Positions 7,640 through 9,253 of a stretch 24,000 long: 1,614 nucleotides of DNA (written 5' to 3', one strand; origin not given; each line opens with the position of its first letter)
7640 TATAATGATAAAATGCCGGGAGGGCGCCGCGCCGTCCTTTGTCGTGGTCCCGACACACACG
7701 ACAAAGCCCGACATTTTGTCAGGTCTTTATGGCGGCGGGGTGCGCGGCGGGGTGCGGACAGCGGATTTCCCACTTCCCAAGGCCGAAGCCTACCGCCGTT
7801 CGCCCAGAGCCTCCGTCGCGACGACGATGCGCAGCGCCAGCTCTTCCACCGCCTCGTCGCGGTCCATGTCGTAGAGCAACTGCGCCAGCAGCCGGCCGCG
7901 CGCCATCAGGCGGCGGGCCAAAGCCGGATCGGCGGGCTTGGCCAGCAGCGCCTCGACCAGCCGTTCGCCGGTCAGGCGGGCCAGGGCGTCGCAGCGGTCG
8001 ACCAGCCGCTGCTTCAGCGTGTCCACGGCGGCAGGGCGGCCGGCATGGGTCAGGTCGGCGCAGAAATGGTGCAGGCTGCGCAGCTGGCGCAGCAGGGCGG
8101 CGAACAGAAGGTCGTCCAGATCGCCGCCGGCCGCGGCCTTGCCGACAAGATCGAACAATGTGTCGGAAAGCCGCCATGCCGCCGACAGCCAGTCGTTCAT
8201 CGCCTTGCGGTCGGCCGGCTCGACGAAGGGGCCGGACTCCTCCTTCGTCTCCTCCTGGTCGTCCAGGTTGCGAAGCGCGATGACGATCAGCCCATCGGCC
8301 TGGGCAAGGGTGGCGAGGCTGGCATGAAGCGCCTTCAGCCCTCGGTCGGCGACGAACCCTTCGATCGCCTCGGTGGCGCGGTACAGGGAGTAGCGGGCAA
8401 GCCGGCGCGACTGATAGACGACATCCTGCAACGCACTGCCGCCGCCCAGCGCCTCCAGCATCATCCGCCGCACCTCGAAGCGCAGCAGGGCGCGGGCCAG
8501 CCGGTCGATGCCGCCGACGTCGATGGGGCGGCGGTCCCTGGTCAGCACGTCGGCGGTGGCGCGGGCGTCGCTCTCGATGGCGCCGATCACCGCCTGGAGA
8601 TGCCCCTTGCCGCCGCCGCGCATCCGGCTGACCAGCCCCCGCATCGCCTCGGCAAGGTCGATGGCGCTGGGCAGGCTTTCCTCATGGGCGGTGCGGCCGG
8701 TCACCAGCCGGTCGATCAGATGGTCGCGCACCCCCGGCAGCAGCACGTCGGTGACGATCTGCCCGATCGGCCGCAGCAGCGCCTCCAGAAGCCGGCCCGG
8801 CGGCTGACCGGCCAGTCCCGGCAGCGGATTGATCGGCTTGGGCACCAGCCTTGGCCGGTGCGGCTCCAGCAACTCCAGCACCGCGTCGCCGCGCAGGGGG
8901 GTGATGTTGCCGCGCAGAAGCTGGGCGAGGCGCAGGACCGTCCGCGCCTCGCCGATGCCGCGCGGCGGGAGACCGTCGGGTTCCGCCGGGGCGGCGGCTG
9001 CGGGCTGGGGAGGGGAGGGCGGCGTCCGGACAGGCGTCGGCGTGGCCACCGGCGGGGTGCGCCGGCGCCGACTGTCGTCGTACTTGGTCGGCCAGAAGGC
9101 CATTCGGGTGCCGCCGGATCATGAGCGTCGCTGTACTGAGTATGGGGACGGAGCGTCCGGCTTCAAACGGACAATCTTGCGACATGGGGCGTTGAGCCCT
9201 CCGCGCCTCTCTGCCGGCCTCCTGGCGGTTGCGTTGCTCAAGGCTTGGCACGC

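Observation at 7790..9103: Uncharacterised 437-aa gene fills the spacer between nifH and draT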

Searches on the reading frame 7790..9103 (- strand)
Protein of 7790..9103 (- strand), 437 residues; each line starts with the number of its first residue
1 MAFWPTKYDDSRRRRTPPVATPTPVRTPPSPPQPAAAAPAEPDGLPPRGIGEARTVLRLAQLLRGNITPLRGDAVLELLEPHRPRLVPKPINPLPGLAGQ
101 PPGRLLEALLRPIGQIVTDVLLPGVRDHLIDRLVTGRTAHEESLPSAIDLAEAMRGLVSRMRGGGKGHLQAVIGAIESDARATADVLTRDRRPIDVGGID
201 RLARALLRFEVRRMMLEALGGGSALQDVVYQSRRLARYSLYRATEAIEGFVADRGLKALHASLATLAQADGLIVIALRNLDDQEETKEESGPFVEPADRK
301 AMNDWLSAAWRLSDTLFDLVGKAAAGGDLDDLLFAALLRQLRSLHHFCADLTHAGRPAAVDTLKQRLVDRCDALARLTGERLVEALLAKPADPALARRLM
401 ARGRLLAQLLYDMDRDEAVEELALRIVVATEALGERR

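Call 3: search_protein_families(library=pfam, proteins=[window:7790-9103:-], max_evalue=10)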
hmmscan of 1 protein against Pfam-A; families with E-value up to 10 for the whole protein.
window:7790-9103:- (437 aa): 1 family
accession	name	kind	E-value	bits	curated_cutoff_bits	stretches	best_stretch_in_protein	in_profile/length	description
PF00392.27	GntR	-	0.0097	16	27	1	125-155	5-35/64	Bacterial regulatory proteins, gntR family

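Call 4: search_protein_families(library=ncbifam, proteins=[window:7790-9103:-], max_evalue=10)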
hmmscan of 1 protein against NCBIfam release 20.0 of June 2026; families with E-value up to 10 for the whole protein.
window:7790-9103:- (437 aa): 0 families

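Call 6: find_homologous_proteins(query=window:7790-9103:-, max_evalue=0.001)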
Query window:7790-9103:- (437 aa): 99 proteins with E <= 0.001 among 8000 candidates.
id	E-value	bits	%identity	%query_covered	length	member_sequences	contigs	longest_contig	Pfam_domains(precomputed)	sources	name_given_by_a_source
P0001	6.0e-277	937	100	100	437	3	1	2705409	-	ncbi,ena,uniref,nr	ncbi:hypothetical protein [Azospirillum ramasamyi]|uniref:Uncharacterized protein n=1 Tax=Azospirill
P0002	1.7e-259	879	94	100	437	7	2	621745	-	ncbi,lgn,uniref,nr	ncbi:hypothetical protein FZ983_08475 [Azospirillum sp. B21]|uniref:hypothetical protein n=1 Tax=Azo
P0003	1.0e-258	877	94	100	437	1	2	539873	-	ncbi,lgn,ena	-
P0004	3.9e-257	871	94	100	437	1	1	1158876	-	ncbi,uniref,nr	ncbi:hypothetical protein [Azospirillum sp. BE72]|uniref:hypothetical protein n=1 Tax=Azospirillum s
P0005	1.2e-256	870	93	100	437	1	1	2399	-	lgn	-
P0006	1.1e-254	863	93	100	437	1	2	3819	-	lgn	-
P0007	1.2e-254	863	93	100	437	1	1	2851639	-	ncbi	ncbi:hypothetical protein [Azospirillum largimobile]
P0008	8.0e-254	860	93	100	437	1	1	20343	-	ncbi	ncbi:MAG: hypothetical protein ACLGJC_05060 [Alphaproteobacteria bacterium]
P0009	4.4e-247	838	90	100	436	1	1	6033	-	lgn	-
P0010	6.1e-247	838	90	100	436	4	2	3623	-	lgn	-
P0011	8.1e-247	837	91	100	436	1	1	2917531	-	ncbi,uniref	ncbi:hypothetical protein [Azospirillum sp. B2RO_4]|uniref:hypothetical protein n=1 Tax=Azospirillum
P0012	3.7e-246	835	89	100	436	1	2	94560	-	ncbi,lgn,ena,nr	nr:hypothetical protein [uncultured Azospirillum sp.]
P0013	4.1e-245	832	90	100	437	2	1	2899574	-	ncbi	ncbi:hypothetical protein [Azospirillum endophyticum]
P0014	8.6e-244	827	90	100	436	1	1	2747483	-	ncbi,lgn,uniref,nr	ncbi:hypothetical protein M5E06_02780 [Azospirillum sp. A1-3]|uniref:hypothetical protein n=1 Tax=Az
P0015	2.3e-242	823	89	100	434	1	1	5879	-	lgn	-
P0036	1.5e-222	757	81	100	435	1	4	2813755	-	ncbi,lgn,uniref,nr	ncbi:hypothetical protein J2848_000205 [Azospirillum lipoferum]|uniref:Uncharacterized protein n=1 T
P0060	1.5e-155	537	67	88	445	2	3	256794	-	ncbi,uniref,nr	ncbi:hypothetical protein [Azospirillum rugosum]|uniref:DUF2336 domain-containing protein n=1 Tax=Az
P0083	4.0e-147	509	65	89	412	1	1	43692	-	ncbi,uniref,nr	ncbi:hypothetical protein [Azospirillum brasilense]|uniref:hypothetical protein n=1 Tax=Azospirillum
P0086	1.2e-146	507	60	99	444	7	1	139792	-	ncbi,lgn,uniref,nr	ncbi:hypothetical protein FBZ82_11582 [Azospirillum brasilense]|uniref:Uncharacterized protein n=2 T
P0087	1.4e-146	507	60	99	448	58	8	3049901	-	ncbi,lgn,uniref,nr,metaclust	ncbi:hypothetical protein Sp245p_11560 [Azospirillum baldaniorum]|uniref:Uncharacterized protein n=2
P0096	5.6e-96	340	45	99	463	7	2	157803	-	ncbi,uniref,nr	ncbi:hypothetical protein HL658_26930 [Azospirillum sp. RWY-5-1]|uniref:Uncharacterized protein n=1 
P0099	7.1e-73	264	41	97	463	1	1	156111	-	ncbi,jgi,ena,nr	ncbi:MAG TPA: hypothetical protein VD978_36840 [Azospirillum sp.]|nr:hypothetical protein [Azospiril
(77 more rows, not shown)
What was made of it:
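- There are 99 full-length homologues (call 6).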

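Call 12: search_protein_representatives(protein=window:7790-9103:-)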
Query: 437 residues. Proteins with E-value up to 0.001 (for the whole library): 35; up to 1e-10: 26; up to 1e-30: 5. The best 35 are listed.
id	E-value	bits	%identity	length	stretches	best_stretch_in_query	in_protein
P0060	4.8e-156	536.6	65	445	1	15-433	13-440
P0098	4.0e-80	286.5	45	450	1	4-434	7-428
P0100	1.0e-71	258.8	42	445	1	8-428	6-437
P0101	8.7e-63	229.4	42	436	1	11-427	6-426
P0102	1.4e-34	136.5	33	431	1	33-418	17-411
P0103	1.3e-29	120.1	37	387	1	77-421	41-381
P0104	1.4e-29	120.1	34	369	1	52-379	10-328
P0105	1.3e-28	116.9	33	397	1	54-411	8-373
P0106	3.3e-28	115.5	37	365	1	74-397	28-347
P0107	5.4e-27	111.5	33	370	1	100-410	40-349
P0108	6.8e-25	104.6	36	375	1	122-417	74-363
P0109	7.5e-25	104.4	31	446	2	147-423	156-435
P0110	1.7e-24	103.3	35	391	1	52-408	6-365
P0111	2.7e-23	99.3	34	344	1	117-394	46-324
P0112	3.5e-23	98.9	32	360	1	88-375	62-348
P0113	5.6e-23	98.3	32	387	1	49-434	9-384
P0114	2.3e-20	89.6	30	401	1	113-414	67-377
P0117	1.4e-18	83.8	35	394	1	73-392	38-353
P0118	1.5e-14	70.5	30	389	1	110-390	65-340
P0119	3.0e-14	69.5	31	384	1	122-412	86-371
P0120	6.0e-14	68.5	28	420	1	54-416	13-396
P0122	1.3e-11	60.8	31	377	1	160-378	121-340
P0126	1.9e-09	53.7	27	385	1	120-403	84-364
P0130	4.8e-04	35.9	25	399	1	61-384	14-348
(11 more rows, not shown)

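Call 14: search_protein_families(library=pfam, proteins=[P0060, P0100, P0102, P0103, P0104, P0105, P0110, P0113, P0120, P0130], max_evalue=1)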
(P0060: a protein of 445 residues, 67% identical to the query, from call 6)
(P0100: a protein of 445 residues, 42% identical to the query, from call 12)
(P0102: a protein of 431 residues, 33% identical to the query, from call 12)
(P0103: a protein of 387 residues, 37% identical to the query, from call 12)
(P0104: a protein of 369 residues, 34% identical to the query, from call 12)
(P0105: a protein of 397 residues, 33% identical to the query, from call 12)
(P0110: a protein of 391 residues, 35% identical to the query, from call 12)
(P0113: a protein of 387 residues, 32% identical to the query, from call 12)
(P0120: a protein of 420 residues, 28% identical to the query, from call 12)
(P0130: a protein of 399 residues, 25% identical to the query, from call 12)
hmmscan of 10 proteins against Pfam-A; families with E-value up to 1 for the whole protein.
P0060 (445 aa): 0 families

P0100 (445 aa): 0 families

P0102 (431 aa): 0 families

P0103 (387 aa): 0 families

P0104 (369 aa): 0 families

P0105 (397 aa): 0 families

P0110 (391 aa): 1 family
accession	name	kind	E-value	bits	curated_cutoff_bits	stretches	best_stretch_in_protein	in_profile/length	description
PF07743.18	HSCB_C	-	0.46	11.3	22.1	0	307-344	16-56/74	HSCB C-terminal oligomerisation domain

P0113 (387 aa): 0 families

P0120 (420 aa): 1 family
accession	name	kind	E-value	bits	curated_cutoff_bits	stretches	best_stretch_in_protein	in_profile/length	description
PF09860.14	DUF2087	-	0.0083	16.7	22.4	0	31-63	31-62/69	Uncharacterized protein conserved in bacteria (DUF2087)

P0130 (399 aa): 0 families

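Call 15: list_cluster_members(proteins=[P0102, P0103, P0104, P0105, P0106, P0107, P0110, P0113, P0100, P0101])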
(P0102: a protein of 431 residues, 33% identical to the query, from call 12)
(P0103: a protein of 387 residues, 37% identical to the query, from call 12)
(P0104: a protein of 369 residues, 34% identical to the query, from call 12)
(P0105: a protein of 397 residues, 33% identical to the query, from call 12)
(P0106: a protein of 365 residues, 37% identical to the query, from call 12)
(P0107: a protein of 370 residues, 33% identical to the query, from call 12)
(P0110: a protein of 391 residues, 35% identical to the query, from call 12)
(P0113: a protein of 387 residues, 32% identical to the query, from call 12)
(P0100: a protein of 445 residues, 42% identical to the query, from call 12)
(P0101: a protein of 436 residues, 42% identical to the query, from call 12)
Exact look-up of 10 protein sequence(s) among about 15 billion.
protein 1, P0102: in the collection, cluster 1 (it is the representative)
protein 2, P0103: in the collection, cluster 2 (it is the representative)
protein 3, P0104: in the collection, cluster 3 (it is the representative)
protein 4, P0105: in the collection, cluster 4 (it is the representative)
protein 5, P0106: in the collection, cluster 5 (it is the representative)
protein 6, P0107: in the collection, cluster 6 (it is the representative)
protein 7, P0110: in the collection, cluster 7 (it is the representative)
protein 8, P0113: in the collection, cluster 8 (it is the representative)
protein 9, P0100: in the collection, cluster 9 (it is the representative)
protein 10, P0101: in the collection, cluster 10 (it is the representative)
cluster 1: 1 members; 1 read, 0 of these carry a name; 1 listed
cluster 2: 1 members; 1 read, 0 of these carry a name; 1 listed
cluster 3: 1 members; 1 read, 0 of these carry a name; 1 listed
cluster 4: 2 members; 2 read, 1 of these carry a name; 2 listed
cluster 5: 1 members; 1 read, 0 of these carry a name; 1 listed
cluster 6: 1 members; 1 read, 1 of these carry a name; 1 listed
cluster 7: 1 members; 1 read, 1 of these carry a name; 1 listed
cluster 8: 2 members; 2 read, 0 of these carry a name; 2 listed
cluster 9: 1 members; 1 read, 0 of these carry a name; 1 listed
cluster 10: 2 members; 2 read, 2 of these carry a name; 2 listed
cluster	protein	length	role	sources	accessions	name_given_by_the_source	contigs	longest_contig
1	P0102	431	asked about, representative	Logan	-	-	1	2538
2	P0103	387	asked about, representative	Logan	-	-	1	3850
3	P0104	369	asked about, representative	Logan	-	-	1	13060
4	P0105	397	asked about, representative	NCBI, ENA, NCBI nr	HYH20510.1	MAG TPA: hypothetical protein VD995_18035 [Azospirillum sp.] | hypothetical protein [Azospirillum sp.]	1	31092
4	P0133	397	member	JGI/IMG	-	-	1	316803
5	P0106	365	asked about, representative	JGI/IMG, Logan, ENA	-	-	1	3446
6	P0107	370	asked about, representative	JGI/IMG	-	hypothetical protein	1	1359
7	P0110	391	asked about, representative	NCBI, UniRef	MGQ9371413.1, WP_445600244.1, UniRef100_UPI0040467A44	hypothetical protein [Azospirillum sp. A39] | hypothetical protein n=1 Tax=Azospirillum sp. A39 TaxID=3462279 RepID=UPI0040467A44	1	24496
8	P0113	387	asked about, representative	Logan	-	-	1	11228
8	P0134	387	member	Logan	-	-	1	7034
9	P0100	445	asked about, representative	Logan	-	-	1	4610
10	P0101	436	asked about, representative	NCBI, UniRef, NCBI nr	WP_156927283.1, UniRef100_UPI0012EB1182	hypothetical protein [Azospirillum halopraeferens] | hypothetical protein n=1 Tax=Azospirillum halopraeferens TaxID=34010 RepID=UPI0012EB1182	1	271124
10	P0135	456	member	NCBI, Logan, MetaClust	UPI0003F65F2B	status=active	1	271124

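Call 17: find_encoding_contigs(protein=P0099, flank=8000, max_places=3)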
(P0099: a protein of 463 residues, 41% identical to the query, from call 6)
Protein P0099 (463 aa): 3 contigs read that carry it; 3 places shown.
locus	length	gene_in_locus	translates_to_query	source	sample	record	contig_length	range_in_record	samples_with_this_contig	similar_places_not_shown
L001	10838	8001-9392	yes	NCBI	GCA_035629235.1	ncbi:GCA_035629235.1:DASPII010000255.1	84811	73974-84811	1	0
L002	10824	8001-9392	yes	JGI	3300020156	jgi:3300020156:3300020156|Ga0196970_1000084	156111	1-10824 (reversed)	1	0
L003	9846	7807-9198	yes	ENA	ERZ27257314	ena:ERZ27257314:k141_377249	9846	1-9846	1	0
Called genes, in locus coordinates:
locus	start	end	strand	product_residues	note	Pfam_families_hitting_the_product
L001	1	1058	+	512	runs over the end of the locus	PF04055:Radical_SAM, PF02579:Nitro_FeMo-Co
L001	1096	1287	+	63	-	PF00037:Fer4 (weak), PF12838:Fer4_7 (weak)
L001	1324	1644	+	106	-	PF04319:NifZ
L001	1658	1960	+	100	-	PF04319:NifZ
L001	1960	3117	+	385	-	PF00266:Aminotran_5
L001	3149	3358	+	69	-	PF06988:NifT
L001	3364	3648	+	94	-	PF19624:DUF6129 (weak)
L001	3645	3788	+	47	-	-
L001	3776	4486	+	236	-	PF13289:SIR2_2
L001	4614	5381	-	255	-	PF13230:GATase_4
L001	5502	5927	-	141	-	PF03960:ArsC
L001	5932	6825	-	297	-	PF03747:ADP_ribosyl_GH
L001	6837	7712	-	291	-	PF07357:DRAT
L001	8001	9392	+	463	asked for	-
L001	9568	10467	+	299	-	PF00142:Fer4_NifH, PF01656:CbiA, PF02374:ArsA_ATPase (weak), PF10609:ParA (faint), PF13614:AAA_31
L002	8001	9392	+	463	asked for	-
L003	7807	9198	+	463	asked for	-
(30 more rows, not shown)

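Call 18: find_encoding_contigs(protein=P0096, flank=8000, max_places=3)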
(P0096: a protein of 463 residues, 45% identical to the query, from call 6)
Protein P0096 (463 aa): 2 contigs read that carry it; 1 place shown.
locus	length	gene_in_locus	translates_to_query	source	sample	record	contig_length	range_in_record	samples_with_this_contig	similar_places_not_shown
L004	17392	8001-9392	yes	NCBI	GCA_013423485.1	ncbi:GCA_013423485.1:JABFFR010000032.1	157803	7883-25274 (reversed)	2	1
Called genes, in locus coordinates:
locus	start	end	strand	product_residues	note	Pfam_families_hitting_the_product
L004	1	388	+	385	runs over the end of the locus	PF00266:Aminotran_5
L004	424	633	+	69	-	PF06988:NifT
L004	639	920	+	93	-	-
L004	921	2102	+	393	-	PF00155:Aminotran_1_2 (weak), PF01041:DegT_DnrJ_EryC1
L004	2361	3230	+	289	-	PF13289:SIR2_2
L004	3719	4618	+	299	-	PF00111:Fer2 (weak), PF02915:Rubrerythrin (faint)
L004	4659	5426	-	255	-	PF13230:GATase_4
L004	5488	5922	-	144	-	PF03960:ArsC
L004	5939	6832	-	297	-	PF03747:ADP_ribosyl_GH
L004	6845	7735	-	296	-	PF07357:DRAT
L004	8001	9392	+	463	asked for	-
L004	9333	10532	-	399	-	PF02661:Fic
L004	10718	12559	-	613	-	PF02518:HATPase_c, PF13589:HATPase_c_3, PF01119:DNA_mis_repair, PF08676:MutL_C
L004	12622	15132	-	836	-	PF07694:5TM-5TMR_LYT, PF08448:PAS_4, PF00512:HisKA, PF02518:HATPase_c, PF00072:Response_reg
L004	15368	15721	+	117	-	-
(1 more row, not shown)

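Call 19: predict_structure(alignment_id=A1)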
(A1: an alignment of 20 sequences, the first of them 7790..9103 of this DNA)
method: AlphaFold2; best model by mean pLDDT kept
length: 437 residues; sequences in the alignment: 20
mean_pLDDT: 80.6   pTM: 0.73
mean pLDDT of the five models: 80.6, 80.3, 78.7, 78.1, 77.7
residues with pLDDT >= 90: 188; 70-90: 158; 50-70: 44; < 50: 47
segments of 3 or more residues with pLDDT < 50: 1-41
pLDDT, mean of each block of 10 residues (from residue 1): 33 34 34 37 72 93 85 88 61 65 78 88 94 81 79 94 92 96 92 83 92 93 91 91 87 68 78 85 59 65 88 91 87 90 89 80 94 95 91 92 95 95 94 75
secondary structure, 60 per line:
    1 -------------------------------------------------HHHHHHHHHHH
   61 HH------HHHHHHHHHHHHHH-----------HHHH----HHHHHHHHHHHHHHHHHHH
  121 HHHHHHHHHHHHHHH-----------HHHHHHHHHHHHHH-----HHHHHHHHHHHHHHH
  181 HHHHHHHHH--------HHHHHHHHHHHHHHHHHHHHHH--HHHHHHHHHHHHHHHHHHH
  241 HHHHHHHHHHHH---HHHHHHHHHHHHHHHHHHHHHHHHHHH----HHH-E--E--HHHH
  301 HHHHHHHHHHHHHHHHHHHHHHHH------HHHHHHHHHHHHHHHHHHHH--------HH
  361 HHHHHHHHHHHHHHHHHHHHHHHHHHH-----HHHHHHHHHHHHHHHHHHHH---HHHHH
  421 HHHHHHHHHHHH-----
elements in order: H50-62 H69-82 H94-97 H102-135 H147-160 H166-189 H198-219 H222-252 H256-282 H297-324 H331-350 H359-387 H393-412 H416-432
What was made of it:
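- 8963..9103 (-): Codons 1-47: a disordered Pro-rich N-terminal tail. Its extreme N-terminus carries a conserved W-P-(T/M) motif, followed by K in most species (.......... / MWPMKR). pLDDT below 50 for residues 1-41 (call 19).
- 7790..8962 (-): Codons 48-437: the all-alpha domain of 14 helices. Family-wide conserved positions are R208, R233, R237, D270, R278, D281 and F293. Conserved motifs are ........, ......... and FVEPADR. AlphaFold2 model with pLDDT 80.6 and pTM 0.73 (call 19).
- The structure model is confident (call 19).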

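Call 25: find_related_loci(query=A1, collection=genome_contigs, flank=8000)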
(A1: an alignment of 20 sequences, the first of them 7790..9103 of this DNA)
Query A1 (437 aa) in genome_contigs; peptide patterns used: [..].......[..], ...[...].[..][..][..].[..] (x = any residue, [..] = any of these).
145 stretches matched a pattern; 42 encode a relative of the query (tblastn E <= 1e-3); 42 distinct loci.
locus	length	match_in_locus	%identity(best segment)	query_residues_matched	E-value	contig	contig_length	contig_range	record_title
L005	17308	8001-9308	91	1-437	0e+0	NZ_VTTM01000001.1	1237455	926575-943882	Azospirillum oryzae strain COC8 NODE_1_length_1237455, whole genome shotgun sequence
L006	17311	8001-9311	94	1-437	0e+0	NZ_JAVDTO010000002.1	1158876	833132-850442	Azospirillum sp. BE72 Ga0454506_02, whole genome shotgun sequence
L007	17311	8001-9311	93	1-437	0e+0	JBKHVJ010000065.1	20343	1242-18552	MAG: Alphaproteobacteria bacterium isolate B_bin_12_orig k127_296482, whole genome shotgun sequence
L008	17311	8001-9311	94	1-437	0e+0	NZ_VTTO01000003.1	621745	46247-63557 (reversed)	Azospirillum sp. B21 NODE_3_length_621745, whole genome shotgun sequence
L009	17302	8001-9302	91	1-435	0e+0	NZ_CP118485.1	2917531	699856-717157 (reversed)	Azospirillum sp. B2RO_4 chromosome 1, complete sequence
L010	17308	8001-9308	89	1-437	0e+0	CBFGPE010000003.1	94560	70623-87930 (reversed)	MAG TPA_asm: uncultured Azospirillum sp. isolate SRR14536363_concoct_32 genome assembly, contig: ERZ27321112.54, whole g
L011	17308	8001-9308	89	1-437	0e+0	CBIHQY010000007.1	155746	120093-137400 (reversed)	MAG TPA_asm: uncultured Azospirillum sp. isolate SRR18156209_binner23_Refined_32 genome assembly, contig: ERZ27336869.12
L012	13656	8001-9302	89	1-437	0e+0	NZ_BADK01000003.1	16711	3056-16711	Azospirillum sp. B506, whole genome shotgun sequence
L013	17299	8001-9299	88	1-437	0e+0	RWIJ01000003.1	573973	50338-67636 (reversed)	Azospirillum sp. 412522 scaffold_3_size573973, whole genome shotgun sequence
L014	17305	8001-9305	86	1-437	0e+0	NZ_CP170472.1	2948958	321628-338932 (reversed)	Azospirillum sp. A26 chromosome 1, complete sequence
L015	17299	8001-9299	81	1-435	0e+0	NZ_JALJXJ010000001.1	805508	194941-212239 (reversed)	Azospirillum lipoferum strain Sp59b Ga0451087_01, whole genome shotgun sequence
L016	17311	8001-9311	94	1-437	0e+0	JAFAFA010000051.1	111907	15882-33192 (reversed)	MAG: Proteobacteria bacterium isolate OH_SBlB_155 k127_1167963, whole genome shotgun sequence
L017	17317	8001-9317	90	1-434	0e+0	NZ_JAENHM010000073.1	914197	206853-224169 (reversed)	Azospirillum endophyticum strain YIM B02556 GCM70020048_73, whole genome shotgun sequence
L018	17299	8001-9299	84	1-435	0e+0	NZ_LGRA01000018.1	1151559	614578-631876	Azospirillum sp. TSO35-2 Contig03, whole genome shotgun sequence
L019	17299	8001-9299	77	1-433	0e+0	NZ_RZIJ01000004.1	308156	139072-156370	Azospirillum doebereinerae strain GSF71 Scaffold4, whole genome shotgun sequence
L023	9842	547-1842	71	1-434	0e+0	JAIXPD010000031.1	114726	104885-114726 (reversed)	MAG: Azospirillum sp. isolate C1_MAG_00050 C1_MAG_00050_000000000073, whole genome shotgun sequence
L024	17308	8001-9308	70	1-435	0e+0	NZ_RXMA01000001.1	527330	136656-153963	Azospirillum griseum strain L-25-5 w-1 Scaffold1, whole genome shotgun sequence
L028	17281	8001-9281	71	1-433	9e-170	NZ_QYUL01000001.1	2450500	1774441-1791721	Azospirillum cavernae strain K2W22B-5 Segkk0, whole genome shotgun sequence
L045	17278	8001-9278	81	1-435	0e+0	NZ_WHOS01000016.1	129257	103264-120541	Azospirillum melinis strain TMCY0552 NODE_16_length_129258_cov_47.692978_1-129258, whole genome shotgun sequence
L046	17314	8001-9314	60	3-433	6e-129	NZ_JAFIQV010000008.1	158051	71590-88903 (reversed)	Azospirillum sp. SYSU D00513 NODE_8_length_158051_cov_26.343367, whole genome shotgun sequence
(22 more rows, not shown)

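Call 26: fold_search(model_id=the predicted structure, library=pdb)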
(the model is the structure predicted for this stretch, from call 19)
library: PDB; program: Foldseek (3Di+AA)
matches with E <= 10: 777; with E <= 0.001: 0
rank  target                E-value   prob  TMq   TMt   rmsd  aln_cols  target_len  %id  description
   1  7rdr_A                1.2e-03  0.99  0.19  0.19  19.9       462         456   12  Circular tandem repeat protein with novel repeat topology and enhanced subunit contact surfaces (released 2021-09-01)
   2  5w5i_C                3.0e-03  0.41  0.10  0.10  22.4       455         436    9  Human IFIT1 dimer with PPP-AAAA (released 2017-06-28)
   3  9mg8_B                3.1e-03  0.80  0.14  0.16  27.0       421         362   16  Crystal Structure of b-iTHR-110 (released 2025-12-17)
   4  9mg8_A                3.8e-03  0.72  0.13  0.15  27.1       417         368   17  Crystal Structure of b-iTHR-110 (released 2025-12-17)
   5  9d01                  5.3e-03  0.77  0.15  0.17  26.4       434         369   15  Crystal Structure of a-iTHR-201 (released 2025-12-10)
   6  5udk_A                9.9e-03  0.35  0.12  0.11  21.8       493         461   10  IFIT1 monomeric mutant (L457E/L464E) with PPP-AAAA (released 2017-03-01)
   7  5udl_A                1.2e-02  0.38  0.11  0.11  21.7       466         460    9  IFIT1 N216A monomeric mutant (L457E/L464E) with m7Gppp-AAAA (anti conformation of cap) (released 2017-03-01)
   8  6xr1                  1.4e-02  0.99  0.26  0.24  13.9       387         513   17  Computationally designed right-handed alpha/alpha single-chain toroid with 9 repeats (released 2021-07-14)
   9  5k7v_A                1.4e-02  0.98  0.21  0.26  11.2       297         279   12  Computational Design of Self-Assembling Cyclic Protein Homooligomers (released 2017-04-12)
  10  6c6k_B                1.6e-02  0.38  0.12  0.12  21.7       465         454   10  Structural basis for preferential recognition of cap 0 RNA by a human IFIT1-IFIT3 protein complex (released 2018-04-04)
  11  5w5i_A                1.8e-02  0.30  0.12  0.12  21.8       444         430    9  Human IFIT1 dimer with PPP-AAAA (released 2017-06-28)
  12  8fth                  2.4e-02  0.77  0.19  0.08  19.1       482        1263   13  Chaetomium thermophilum SETX - NPPC internal deletion (released 2023-10-25)
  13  5udi_A                2.4e-02  0.30  0.11  0.11  21.7       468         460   10  IFIT1 monomeric mutant (L457E/L464E) with m7Gppp-AAAA (syn and anti conformations of cap) (released 2017-03-01)
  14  2b7m_C                2.5e-02  0.99  0.31  0.27  15.4       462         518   11  Crystal Structure of the S. cerevisiae Exocyst Component Exo70p (released 2005-11-15)
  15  8fbj                  2.5e-02  0.96  0.23  0.30  21.9       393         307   15  Improving the secretion of designed protein assemblies through negative design of cryptic transmembrane domains (released 2023-03-22)
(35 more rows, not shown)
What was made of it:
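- Closest known: Alpha-helical repeat or solenoid proteins. Same: These are the top Foldseek hits against the PDB (call 26).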
